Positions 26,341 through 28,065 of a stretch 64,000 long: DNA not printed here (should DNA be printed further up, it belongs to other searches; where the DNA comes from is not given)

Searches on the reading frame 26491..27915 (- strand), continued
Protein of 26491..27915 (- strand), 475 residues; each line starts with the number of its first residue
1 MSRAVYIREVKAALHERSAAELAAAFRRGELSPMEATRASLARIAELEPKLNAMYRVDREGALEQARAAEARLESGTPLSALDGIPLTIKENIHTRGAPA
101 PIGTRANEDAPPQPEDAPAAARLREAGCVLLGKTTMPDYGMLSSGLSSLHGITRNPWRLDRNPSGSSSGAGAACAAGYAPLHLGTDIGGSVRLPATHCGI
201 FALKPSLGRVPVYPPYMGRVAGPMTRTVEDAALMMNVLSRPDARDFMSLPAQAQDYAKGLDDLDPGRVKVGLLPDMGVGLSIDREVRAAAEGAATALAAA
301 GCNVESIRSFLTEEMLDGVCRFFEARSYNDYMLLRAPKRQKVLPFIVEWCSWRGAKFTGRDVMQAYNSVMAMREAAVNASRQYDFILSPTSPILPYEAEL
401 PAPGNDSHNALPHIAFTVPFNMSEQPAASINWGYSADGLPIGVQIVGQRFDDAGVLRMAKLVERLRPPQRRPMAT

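Call 42: find_encoding_contigs(protein=P0008, flank=2000, max_places=2)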
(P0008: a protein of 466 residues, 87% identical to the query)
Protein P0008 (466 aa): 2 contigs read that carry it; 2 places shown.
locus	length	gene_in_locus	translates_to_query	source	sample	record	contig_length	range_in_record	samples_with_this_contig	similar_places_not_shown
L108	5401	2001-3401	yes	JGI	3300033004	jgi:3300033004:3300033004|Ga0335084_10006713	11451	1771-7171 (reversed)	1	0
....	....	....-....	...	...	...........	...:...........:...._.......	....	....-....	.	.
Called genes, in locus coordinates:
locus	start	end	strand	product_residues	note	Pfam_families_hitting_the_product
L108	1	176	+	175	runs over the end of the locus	PF00255:GSHPx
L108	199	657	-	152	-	PF14539:DUF4442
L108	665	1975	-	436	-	PF01547:SBP_bac_1, PF13416:SBP_bac_8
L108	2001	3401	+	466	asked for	PF01425:Amidase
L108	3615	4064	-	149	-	PF09980:DUF2214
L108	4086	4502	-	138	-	-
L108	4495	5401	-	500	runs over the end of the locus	PF07364:DUF1485, PF07171:MlrC_C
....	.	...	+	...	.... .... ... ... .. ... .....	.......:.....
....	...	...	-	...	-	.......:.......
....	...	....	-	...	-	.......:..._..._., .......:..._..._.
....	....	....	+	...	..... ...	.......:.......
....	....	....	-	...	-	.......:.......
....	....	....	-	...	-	-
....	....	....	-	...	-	?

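Call 43: find_encoding_contigs(protein=P0027, flank=2000, max_places=3)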
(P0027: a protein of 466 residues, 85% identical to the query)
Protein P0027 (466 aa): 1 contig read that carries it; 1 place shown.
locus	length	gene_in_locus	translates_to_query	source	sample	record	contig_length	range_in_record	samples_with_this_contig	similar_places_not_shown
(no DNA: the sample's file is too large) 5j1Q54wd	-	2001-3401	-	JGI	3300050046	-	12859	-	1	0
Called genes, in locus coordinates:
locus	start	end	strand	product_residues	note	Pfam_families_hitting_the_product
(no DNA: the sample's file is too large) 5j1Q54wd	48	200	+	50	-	-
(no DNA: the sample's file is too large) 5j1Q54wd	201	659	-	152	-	PF14539:DUF4442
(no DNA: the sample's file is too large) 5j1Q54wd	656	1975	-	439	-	PF01547:SBP_bac_1, PF13416:SBP_bac_8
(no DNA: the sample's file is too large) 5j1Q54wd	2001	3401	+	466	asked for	PF01425:Amidase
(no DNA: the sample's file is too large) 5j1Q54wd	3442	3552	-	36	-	?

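Call 44: find_encoding_contigs(protein=P0015, flank=2000, max_places=2)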
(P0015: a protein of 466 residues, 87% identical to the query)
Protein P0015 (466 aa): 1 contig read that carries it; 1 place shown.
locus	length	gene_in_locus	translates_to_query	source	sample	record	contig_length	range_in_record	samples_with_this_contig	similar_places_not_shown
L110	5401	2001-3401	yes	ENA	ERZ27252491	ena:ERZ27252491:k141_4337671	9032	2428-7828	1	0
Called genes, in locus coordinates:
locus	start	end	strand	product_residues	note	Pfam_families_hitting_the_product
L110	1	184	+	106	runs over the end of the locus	-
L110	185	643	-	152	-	PF14539:DUF4442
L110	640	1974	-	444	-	PF01547:SBP_bac_1, PF13416:SBP_bac_8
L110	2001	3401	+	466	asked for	PF01425:Amidase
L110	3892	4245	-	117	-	PF06993:DUF1304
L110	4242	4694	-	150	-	PF09980:DUF2214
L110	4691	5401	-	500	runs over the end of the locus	PF07364:DUF1485, PF07171:MlrC_C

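Call 45: find_encoding_contigs(protein=P0006, flank=2000, max_places=2)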
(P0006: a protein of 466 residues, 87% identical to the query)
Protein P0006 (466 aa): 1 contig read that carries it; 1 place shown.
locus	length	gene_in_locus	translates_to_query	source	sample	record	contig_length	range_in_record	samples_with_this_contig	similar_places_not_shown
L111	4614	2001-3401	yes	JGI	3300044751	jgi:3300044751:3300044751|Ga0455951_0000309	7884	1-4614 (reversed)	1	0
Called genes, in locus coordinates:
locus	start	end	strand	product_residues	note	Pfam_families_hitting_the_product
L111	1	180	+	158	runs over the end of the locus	PF00255:GSHPx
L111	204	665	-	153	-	PF14539:DUF4442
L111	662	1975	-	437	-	PF01547:SBP_bac_1, PF13416:SBP_bac_8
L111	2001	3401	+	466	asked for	PF01425:Amidase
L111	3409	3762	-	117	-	PF06993:DUF1304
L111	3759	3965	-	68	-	PF09980:DUF2214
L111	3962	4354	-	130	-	-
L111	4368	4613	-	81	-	?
